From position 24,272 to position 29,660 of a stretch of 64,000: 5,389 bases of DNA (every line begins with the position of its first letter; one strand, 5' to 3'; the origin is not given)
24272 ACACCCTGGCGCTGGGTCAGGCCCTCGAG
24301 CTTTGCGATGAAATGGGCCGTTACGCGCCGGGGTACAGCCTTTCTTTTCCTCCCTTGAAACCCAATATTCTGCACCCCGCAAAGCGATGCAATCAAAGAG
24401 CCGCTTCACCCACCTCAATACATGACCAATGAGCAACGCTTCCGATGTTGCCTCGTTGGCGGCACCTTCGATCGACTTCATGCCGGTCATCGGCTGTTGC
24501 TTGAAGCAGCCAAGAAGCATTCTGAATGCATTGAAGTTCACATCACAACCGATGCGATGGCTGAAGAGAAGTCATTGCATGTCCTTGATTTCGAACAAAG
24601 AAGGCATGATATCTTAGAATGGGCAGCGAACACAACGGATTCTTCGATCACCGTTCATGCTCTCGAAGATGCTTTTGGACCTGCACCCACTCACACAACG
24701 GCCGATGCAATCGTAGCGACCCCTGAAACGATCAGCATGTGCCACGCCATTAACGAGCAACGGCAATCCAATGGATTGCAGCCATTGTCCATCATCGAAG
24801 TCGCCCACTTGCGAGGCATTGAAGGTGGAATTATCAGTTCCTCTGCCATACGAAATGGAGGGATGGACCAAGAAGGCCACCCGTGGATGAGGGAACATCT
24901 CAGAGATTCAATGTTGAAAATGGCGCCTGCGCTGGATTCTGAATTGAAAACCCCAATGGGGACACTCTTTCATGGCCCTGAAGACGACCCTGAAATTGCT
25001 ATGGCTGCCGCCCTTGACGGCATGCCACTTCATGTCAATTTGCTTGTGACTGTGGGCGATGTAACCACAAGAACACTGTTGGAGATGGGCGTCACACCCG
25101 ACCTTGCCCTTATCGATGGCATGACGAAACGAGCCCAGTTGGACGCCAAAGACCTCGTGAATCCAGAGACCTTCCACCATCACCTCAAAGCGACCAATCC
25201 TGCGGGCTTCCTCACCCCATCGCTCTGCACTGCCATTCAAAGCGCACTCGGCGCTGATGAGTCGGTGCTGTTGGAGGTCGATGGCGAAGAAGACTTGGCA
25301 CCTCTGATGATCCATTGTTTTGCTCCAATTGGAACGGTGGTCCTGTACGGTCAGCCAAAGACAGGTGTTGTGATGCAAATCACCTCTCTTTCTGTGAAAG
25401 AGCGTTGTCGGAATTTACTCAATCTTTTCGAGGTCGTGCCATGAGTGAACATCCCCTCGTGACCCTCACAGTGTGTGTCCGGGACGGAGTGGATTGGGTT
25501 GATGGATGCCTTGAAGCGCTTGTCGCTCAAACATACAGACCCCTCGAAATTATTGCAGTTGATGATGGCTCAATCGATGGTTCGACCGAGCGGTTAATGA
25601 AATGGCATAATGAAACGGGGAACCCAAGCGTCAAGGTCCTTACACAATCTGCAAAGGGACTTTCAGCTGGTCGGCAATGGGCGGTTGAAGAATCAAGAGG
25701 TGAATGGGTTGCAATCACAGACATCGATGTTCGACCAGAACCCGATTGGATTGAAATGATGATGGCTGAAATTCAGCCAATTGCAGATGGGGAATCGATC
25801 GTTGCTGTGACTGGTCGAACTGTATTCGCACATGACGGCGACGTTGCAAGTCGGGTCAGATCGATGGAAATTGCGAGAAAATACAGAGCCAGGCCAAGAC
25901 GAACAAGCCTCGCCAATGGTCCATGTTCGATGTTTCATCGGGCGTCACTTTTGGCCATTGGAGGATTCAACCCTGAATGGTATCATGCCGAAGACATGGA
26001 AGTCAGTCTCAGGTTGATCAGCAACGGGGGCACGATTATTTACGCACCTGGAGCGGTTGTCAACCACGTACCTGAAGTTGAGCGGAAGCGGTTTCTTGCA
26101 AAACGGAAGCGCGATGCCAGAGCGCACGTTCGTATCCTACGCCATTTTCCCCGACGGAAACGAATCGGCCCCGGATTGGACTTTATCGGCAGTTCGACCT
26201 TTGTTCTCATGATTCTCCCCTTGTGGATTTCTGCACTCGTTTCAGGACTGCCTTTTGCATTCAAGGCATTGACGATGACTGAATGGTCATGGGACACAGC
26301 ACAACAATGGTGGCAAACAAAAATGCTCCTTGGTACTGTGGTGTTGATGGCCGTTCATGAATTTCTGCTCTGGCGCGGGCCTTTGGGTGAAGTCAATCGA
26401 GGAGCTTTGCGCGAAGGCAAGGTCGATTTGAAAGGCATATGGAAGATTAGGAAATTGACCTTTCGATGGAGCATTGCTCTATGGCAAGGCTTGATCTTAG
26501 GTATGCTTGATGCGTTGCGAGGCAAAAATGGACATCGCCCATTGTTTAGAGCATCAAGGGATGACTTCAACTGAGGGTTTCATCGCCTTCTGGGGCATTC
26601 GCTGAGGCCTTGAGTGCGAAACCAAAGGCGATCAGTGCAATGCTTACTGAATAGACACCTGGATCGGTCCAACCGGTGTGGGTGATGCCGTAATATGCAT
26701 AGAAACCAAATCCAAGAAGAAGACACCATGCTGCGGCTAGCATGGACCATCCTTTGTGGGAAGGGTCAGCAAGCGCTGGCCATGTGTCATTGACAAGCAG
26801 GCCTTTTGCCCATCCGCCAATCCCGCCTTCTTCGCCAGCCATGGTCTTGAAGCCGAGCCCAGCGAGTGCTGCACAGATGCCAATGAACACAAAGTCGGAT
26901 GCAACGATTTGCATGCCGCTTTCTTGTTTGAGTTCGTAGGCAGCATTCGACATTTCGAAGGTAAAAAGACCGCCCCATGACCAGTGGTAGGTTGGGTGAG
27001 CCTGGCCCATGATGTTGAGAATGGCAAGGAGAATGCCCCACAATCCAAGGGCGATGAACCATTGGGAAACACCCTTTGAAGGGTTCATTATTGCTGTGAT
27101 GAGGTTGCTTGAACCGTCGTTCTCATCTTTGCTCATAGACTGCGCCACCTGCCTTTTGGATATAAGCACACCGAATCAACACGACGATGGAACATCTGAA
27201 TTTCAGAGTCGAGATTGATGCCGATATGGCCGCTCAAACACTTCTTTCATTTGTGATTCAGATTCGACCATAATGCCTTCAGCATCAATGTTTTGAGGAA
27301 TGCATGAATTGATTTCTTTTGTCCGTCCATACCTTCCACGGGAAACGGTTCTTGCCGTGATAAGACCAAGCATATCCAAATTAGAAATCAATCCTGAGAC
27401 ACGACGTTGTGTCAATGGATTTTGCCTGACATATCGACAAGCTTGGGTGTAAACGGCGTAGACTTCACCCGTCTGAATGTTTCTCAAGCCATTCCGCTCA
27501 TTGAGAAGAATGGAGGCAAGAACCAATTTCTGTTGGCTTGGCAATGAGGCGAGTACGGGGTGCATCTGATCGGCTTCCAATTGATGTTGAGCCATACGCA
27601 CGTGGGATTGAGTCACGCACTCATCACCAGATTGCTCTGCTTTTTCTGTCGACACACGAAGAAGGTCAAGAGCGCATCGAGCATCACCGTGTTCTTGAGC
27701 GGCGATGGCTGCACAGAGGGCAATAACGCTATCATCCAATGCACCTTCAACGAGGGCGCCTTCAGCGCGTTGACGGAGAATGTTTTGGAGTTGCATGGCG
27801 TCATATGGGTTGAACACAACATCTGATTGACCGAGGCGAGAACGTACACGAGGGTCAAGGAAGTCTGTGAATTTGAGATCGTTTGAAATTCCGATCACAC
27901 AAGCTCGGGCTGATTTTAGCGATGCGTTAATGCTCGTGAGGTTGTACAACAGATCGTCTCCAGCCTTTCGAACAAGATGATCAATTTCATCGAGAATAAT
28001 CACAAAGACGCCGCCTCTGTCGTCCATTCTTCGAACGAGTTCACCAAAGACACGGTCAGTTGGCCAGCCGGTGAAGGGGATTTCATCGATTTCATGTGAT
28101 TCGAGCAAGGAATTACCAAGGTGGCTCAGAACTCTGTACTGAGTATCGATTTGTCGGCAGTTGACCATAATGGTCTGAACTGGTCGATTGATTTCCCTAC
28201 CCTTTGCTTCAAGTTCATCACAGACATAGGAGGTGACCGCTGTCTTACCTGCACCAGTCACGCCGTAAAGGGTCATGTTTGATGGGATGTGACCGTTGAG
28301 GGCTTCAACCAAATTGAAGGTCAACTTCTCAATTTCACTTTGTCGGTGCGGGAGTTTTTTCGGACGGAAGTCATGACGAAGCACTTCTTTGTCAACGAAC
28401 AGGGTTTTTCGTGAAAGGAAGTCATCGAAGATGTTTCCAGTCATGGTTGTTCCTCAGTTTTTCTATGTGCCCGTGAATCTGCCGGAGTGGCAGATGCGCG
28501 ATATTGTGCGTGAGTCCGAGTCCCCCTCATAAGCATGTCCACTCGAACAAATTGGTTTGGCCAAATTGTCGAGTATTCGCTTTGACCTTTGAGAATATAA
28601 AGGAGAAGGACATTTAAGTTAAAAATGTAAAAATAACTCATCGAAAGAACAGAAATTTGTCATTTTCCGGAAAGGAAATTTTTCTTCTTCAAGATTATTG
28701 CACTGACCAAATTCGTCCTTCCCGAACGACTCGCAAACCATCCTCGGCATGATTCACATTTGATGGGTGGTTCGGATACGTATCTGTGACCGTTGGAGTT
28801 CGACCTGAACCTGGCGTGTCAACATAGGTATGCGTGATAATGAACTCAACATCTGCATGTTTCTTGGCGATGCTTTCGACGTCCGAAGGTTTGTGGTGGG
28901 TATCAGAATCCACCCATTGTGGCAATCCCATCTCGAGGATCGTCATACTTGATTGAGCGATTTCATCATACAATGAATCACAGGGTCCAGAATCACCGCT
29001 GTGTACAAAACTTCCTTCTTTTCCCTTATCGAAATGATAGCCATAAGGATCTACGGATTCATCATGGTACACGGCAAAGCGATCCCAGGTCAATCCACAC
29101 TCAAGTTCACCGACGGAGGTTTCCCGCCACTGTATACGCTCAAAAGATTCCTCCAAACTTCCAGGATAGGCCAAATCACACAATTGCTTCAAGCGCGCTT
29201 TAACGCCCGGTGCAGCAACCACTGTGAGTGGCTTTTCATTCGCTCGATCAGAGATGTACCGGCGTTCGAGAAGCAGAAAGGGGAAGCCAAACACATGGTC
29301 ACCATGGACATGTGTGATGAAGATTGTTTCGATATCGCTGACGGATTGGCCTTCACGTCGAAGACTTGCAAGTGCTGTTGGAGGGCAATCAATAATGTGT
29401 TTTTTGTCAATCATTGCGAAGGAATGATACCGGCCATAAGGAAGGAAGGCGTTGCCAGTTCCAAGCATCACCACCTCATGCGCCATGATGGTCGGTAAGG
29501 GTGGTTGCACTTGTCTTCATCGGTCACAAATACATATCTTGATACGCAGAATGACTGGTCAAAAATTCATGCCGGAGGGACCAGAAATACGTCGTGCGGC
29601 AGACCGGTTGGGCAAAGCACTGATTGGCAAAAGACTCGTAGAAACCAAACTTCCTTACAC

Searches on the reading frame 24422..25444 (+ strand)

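Call 96: search_protein_families(library=pfam, proteins=[window:24422-25444:+], max_evalue=0.001)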
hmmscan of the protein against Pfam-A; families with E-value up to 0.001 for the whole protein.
window:24422-25444:+ (340 aa): 2 families
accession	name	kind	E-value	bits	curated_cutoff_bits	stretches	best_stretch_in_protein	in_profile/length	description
PF04019.17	DUF359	-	5.8e-31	107.2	25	1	215-336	1-125/126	Protein of unknown function (DUF359)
PF01467.32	CTP_transf_like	-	1.4e-07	32.2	21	1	11-145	1-132/133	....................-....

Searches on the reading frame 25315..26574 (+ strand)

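Call 96: search_protein_families(library=pfam, proteins=[window:25315-26574:+], max_evalue=0.001)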
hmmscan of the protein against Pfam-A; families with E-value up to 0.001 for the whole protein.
window:25315-26574:+ (419 aa): 4 families
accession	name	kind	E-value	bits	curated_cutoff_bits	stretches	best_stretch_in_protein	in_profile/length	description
PF00535.33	Glycos_transf_2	-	6.6e-22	78.7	23.3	1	59-212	10-164/168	Glycosyl transferase family 2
PF13641.12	Glyco_tranf_2_3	-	1.1e-11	45.6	27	1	49-267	3-227/230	Glycosyltransferase like family 2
PF13632.12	Glyco_trans_2_3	-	1.4e-11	45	27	1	131-344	1-194/198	Glycosyl transferase family group 2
PF13506.12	Glyco_transf_21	-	4e-07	30.1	21.7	1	123-260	25-165/174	Glycosyl transferase family 21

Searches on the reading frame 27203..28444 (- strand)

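Call 52: search_protein_families(library=pfam, proteins=[window:27203-28444:-], max_evalue=0.00001)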
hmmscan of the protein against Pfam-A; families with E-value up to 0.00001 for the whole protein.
window:27203-28444:- (413 aa): 5 families
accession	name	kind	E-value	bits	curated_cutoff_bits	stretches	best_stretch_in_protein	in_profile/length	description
PF09079.17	Cdc6_C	-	3.5e-26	91.4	25.1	1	298-385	3-91/96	CDC6, C terminal winged helix domain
PF22703.2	Cdc6_lid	-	1.1e-25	89.7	27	1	221-286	2-67/68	Cdc6 AAA+ ATPase-type lid domain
PF13191.12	AAA_16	-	1.3e-09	39.2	32.6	1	30-172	1-158/167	AAA ATPase domain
PF13401.12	AAA_22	-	1.1e-07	32.7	27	1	56-174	7-109/130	AAA domain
PF00004.35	AAA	-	9e-07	29.8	21.2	1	57-205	1-124/131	ATPase family associated with various cellular activities (AAA)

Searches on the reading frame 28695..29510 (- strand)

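Call 96: search_protein_families(library=pfam, proteins=[window:28695-29510:-], max_evalue=0.001)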
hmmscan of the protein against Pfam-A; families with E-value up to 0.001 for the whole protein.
window:28695-29510:- (271 aa): 3 families
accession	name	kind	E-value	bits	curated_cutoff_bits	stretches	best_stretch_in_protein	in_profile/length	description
PF12706.13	Lactamase_B_2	-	2.9e-15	56.9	27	1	40-227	5-199/200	Beta-lactamase superfamily domain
PF00753.33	Lactamase_B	-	1.8e-06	28.5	22.7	1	46-85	30-69/196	Metallo-beta-lactamase superfamily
PF23023.1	Anti-Pycsar_Apyc1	-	2.4e-06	27.7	50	1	9-79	1-73/250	Anti-Pycsar protein Apyc1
